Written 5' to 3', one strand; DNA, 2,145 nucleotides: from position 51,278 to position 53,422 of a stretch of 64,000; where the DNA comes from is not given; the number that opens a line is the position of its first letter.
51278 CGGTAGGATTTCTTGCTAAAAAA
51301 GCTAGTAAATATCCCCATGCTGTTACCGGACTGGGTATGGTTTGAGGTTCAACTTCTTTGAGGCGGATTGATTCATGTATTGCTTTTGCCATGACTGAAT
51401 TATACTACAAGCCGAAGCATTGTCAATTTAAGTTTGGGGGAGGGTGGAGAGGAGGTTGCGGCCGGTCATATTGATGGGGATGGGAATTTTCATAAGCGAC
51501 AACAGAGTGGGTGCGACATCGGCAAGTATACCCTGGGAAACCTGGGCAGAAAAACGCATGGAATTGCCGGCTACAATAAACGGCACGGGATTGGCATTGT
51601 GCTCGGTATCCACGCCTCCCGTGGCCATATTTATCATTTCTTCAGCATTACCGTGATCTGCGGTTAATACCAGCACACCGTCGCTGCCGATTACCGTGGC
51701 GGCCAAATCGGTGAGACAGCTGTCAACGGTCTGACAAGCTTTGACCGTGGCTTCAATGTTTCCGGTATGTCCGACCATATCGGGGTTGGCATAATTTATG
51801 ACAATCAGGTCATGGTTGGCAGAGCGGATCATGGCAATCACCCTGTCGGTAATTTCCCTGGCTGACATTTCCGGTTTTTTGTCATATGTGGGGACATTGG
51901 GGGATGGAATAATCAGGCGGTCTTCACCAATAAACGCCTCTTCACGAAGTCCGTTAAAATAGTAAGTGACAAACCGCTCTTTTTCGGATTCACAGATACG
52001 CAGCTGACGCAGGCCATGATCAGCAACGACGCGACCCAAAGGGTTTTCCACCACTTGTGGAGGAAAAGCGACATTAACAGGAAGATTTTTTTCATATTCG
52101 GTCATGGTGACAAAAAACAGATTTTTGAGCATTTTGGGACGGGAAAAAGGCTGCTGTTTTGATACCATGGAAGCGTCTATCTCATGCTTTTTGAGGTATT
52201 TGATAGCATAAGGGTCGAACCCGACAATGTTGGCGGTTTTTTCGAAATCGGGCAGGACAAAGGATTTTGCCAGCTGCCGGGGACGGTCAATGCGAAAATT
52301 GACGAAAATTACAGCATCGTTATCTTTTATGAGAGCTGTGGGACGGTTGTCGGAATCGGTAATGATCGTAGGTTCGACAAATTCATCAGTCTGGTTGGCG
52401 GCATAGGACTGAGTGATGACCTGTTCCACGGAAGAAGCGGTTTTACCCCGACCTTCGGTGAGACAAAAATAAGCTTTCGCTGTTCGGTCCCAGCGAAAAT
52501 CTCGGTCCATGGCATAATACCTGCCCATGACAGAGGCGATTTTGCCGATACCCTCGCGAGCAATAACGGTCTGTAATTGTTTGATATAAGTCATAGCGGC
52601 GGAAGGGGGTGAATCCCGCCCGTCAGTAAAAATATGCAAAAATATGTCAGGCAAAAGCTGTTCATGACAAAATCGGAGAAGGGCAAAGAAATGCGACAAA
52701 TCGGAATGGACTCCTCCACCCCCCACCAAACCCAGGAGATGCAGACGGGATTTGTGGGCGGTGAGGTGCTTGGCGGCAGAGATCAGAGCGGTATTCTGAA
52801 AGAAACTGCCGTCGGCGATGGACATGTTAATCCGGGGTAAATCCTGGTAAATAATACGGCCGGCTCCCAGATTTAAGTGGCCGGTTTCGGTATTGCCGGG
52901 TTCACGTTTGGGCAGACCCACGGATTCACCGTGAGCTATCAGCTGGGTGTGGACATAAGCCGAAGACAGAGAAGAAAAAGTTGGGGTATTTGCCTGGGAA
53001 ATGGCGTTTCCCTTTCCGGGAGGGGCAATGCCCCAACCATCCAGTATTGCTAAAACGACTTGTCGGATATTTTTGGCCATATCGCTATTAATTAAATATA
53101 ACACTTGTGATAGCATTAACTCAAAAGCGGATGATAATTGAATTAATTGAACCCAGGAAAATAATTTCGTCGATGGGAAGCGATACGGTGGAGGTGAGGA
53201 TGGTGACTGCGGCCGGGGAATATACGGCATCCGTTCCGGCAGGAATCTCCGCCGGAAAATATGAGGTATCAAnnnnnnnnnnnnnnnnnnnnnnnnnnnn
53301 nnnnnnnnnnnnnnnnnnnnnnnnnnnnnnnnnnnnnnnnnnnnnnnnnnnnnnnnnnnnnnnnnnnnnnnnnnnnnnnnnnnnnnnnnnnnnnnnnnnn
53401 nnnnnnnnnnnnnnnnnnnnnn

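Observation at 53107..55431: Two convergent enolase genes: canonical eno plus a shorter divergent paralog retaining all catalytic and metal residues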

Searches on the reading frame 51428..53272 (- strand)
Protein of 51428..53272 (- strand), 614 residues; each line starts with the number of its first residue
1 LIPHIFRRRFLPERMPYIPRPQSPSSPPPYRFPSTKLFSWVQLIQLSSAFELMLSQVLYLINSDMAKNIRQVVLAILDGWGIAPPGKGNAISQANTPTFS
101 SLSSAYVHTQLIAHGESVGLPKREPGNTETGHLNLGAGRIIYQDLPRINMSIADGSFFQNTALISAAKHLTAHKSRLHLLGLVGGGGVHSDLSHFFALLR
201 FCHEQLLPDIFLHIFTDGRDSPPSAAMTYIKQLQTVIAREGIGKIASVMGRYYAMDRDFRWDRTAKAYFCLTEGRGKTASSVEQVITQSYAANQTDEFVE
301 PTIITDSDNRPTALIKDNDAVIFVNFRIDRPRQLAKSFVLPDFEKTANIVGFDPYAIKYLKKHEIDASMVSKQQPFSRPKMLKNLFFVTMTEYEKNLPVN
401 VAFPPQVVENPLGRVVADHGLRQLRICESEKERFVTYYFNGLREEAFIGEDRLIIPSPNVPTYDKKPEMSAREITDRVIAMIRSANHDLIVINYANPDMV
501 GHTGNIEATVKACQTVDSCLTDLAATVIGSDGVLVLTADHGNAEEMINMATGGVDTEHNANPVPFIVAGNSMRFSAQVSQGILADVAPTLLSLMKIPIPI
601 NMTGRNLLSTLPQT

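Call 3: search_protein_families(library=pfam, proteins=[window:51428-53272:-], max_evalue=0.01)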
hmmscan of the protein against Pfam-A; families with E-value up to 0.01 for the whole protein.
window:51428-53272:- (614 aa): 3 families
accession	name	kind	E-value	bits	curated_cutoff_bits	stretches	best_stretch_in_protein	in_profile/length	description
PF06415.18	iPGM_N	-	2.9e-73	246.4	27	1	148-395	1-217/217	BPG-independent PGAM N-terminus (iPGM_N)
PF01676.23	Metalloenzyme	-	2e-70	237.6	24.3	1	71-596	2-250/252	Metalloenzyme superfamily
PF01663.27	Phosphodiest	-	0.0019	18.3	23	1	474-544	144-223/342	Type I phosphodiesterase / nucleotide pyrophosphatase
